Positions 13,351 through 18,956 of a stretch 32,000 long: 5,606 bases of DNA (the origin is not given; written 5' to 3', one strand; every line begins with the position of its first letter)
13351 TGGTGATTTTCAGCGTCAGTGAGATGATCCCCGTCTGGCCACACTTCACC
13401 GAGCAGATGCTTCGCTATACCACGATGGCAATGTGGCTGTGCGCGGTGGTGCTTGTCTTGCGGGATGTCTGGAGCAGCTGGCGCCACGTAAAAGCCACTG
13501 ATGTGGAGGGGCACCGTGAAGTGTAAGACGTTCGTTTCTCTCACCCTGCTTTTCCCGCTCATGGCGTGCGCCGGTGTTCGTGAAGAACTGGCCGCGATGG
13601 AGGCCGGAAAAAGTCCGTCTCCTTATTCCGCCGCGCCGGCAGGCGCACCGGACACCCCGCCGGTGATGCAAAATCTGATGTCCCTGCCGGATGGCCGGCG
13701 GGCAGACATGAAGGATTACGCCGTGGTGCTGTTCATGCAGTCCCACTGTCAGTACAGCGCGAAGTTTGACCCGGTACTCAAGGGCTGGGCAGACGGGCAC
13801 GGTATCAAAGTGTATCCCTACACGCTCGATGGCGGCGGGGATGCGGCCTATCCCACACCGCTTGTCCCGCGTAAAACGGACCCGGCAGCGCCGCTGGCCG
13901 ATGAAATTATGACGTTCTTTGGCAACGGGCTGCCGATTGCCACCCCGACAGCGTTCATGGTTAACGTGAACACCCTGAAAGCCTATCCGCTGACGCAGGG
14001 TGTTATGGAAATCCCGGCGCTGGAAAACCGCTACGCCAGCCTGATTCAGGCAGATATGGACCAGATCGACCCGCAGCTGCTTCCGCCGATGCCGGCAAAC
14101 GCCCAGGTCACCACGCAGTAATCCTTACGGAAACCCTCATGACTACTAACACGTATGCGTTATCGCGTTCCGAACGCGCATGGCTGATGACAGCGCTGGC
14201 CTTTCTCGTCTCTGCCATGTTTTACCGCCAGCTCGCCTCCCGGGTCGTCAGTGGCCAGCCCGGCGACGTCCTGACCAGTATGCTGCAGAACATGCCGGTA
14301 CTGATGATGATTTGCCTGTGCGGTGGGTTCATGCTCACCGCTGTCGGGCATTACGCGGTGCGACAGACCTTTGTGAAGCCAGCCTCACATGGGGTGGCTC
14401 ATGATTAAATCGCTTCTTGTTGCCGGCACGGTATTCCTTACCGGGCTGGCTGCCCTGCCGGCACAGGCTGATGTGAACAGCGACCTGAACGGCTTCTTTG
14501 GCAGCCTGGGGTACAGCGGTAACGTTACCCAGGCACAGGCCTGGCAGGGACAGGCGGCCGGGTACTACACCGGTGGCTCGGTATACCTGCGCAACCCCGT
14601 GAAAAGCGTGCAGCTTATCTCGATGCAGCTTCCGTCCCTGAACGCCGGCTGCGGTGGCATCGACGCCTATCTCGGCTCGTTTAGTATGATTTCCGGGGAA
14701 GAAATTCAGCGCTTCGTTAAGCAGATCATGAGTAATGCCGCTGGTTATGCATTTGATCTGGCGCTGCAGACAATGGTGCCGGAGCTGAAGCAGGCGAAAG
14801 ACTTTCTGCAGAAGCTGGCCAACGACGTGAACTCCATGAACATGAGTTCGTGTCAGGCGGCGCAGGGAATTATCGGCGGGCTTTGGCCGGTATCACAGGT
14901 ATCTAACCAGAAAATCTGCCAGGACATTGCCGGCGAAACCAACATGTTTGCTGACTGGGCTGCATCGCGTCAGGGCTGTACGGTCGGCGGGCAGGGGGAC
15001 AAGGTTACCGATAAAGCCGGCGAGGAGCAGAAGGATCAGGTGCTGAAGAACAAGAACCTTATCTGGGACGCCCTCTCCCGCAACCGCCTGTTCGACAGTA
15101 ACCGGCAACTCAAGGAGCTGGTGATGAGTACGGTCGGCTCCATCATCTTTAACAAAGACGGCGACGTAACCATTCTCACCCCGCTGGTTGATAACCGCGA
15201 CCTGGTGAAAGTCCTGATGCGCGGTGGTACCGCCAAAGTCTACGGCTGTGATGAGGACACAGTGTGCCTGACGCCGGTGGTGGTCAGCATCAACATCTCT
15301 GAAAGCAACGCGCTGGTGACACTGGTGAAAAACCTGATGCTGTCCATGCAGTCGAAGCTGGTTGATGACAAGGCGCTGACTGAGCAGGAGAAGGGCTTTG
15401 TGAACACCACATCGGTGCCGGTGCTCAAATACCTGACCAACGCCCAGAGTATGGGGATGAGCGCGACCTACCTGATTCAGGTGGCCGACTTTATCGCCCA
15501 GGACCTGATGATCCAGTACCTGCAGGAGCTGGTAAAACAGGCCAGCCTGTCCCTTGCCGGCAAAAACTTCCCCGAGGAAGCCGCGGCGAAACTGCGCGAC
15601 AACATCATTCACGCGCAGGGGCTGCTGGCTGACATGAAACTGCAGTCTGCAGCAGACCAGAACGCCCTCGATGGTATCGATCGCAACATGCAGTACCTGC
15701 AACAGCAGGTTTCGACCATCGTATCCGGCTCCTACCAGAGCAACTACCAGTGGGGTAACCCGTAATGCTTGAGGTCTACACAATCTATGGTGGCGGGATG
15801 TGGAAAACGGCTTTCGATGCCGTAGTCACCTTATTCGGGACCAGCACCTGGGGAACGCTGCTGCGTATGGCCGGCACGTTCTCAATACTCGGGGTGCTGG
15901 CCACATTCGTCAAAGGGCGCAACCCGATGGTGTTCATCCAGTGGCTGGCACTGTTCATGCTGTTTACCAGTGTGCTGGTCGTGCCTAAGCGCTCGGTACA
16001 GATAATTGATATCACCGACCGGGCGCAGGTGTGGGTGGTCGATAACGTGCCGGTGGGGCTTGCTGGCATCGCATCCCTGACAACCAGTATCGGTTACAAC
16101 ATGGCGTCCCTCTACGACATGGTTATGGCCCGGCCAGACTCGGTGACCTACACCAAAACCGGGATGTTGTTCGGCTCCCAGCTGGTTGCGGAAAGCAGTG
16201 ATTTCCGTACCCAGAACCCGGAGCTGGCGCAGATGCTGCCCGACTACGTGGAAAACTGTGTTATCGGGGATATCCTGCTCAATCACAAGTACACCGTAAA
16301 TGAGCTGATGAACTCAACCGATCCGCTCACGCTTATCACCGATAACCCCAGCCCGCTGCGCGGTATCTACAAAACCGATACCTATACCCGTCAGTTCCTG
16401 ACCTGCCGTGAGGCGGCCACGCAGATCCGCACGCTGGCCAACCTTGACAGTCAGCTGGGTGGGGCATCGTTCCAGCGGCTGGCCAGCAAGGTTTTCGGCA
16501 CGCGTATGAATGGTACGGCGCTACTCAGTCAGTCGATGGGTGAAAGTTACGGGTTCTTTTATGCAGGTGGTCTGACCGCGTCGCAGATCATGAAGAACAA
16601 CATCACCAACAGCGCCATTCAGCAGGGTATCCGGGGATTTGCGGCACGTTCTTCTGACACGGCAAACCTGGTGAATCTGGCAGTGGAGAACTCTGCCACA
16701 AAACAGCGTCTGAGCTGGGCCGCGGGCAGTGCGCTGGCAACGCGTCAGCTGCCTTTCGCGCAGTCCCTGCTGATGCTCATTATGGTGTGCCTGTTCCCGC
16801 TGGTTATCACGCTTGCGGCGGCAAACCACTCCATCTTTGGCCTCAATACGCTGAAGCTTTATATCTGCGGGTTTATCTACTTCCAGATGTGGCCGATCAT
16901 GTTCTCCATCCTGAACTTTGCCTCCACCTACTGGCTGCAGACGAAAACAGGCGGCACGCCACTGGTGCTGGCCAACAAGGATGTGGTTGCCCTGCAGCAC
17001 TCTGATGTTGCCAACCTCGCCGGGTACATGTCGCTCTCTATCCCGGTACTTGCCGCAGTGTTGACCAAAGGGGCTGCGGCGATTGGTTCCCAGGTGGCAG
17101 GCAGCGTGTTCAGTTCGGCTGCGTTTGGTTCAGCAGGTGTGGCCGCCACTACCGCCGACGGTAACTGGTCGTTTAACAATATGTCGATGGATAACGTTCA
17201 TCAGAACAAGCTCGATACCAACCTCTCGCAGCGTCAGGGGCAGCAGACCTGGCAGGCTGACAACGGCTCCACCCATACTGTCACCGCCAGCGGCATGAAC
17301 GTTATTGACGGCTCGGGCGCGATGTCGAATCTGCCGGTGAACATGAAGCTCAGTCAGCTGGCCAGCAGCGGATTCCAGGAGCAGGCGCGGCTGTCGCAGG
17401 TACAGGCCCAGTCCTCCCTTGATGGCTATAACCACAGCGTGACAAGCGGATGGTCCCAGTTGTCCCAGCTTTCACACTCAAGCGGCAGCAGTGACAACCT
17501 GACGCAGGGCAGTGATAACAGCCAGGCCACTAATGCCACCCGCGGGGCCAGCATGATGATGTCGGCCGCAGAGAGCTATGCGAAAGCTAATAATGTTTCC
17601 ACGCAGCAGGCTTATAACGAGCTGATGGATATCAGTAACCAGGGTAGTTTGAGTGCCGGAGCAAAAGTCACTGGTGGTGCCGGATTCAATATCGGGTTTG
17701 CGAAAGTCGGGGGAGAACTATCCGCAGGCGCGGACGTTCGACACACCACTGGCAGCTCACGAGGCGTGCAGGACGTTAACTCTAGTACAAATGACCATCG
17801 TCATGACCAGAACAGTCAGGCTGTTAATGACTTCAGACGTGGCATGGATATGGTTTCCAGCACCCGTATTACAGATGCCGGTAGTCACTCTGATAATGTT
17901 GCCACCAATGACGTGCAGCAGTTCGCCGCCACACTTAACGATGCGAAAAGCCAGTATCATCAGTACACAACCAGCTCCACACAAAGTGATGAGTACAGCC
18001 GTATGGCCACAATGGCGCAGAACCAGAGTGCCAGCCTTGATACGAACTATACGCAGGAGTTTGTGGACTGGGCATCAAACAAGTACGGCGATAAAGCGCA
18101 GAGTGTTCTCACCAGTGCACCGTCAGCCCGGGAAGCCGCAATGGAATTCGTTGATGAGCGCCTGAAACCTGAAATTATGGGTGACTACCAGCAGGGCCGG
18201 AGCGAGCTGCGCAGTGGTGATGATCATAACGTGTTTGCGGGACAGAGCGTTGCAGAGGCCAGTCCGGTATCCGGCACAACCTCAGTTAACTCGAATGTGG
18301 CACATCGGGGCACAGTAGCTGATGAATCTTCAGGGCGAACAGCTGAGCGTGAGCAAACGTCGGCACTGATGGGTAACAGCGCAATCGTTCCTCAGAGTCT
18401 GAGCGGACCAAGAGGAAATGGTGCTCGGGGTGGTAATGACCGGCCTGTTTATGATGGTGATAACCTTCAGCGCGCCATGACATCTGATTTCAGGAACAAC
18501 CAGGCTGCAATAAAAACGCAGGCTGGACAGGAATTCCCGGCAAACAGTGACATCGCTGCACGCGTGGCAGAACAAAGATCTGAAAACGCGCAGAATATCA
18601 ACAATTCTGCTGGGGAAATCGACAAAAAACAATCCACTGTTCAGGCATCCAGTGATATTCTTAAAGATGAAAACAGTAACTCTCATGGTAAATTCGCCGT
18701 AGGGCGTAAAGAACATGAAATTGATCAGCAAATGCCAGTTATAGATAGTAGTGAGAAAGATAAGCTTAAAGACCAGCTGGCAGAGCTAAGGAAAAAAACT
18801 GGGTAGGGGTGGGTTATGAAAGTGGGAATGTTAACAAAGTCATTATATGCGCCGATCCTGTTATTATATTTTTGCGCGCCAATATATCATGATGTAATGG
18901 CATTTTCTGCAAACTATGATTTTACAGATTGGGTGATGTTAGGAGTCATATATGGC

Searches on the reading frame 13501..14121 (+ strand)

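Call 90: search_protein_families(library=ncbifam, proteins=[window:13501-14121:+], max_evalue=0.001)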
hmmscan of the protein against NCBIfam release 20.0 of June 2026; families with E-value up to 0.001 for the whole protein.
window:13501-14121:+ (206 aa): 3 families
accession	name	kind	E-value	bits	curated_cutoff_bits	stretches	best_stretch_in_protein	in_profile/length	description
NF010288.0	PRK13728.1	subfamily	1.3e-64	217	199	1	10-191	6-180/181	F-type conjugal transfer protein TrbB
TIGR02738.1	TrbB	equivalog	1.6e-35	122.1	132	1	12-181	6-152/153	type-F conjugative transfer system pilin assembly thiol-disulfide isomerase TrbB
TIGR02740.1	TraF-like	hypoth_equivalog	3.8e-07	29.7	232.25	1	71-181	169-268/276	TraF-like protein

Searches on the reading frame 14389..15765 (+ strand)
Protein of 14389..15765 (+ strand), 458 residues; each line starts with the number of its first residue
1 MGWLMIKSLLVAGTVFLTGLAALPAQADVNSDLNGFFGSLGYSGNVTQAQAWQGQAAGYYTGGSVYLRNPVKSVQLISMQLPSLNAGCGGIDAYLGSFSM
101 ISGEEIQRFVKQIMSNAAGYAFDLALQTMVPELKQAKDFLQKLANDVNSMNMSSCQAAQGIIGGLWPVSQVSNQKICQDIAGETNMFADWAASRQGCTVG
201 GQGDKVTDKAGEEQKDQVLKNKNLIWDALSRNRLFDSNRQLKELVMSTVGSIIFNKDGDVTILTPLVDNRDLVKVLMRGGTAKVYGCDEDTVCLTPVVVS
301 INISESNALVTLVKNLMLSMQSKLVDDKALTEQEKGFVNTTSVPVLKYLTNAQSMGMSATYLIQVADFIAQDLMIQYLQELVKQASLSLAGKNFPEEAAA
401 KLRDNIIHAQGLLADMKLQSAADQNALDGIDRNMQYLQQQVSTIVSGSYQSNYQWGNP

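Call 90: search_protein_families(library=ncbifam, proteins=[window:14389-15765:+], max_evalue=0.001)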
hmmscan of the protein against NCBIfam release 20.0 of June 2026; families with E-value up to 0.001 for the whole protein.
window:14389-15765:+ (458 aa): 1 family
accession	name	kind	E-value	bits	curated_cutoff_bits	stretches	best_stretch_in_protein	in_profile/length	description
NF010279.0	PRK13723.1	equivalog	2.6e-225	748.2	625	1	4-457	3-455/457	conjugal transfer pilus assembly protein TraH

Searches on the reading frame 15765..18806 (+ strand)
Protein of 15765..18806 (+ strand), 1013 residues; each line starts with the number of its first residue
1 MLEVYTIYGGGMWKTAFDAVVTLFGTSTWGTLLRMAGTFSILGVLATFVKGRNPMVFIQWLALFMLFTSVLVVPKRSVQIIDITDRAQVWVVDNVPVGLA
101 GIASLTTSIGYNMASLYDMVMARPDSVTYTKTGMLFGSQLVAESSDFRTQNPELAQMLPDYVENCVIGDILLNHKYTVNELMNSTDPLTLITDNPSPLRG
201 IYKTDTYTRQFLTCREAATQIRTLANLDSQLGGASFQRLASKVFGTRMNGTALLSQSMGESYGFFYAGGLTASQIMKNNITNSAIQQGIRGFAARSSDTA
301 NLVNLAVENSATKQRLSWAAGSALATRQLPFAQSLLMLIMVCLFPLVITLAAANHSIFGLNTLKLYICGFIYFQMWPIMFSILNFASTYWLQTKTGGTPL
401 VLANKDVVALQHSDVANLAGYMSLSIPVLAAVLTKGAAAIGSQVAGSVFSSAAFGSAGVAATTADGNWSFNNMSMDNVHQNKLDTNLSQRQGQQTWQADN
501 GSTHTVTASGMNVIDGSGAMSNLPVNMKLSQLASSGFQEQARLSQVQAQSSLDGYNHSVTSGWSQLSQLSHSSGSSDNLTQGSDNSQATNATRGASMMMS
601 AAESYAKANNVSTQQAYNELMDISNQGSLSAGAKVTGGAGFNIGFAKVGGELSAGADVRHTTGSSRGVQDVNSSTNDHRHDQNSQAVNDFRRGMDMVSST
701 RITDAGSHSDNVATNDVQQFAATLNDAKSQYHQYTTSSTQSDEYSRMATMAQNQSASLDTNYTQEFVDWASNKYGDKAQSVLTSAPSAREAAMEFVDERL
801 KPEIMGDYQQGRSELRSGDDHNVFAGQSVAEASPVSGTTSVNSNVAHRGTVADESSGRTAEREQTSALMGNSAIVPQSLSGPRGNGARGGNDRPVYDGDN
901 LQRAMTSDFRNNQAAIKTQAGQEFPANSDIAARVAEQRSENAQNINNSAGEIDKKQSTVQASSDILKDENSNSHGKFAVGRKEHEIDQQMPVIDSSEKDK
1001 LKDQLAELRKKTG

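Call 90: search_protein_families(library=ncbifam, proteins=[window:15765-18806:+], max_evalue=0.001)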
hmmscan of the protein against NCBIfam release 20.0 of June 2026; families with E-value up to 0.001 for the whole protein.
window:15765-18806:+ (1013 aa): 1 family
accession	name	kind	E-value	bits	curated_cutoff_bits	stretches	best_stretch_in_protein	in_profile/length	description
NF010295.2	PRK13735.1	equivalog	0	1265.6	600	1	3-978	1-919/922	conjugal transfer mating-pair stabilization protein TraG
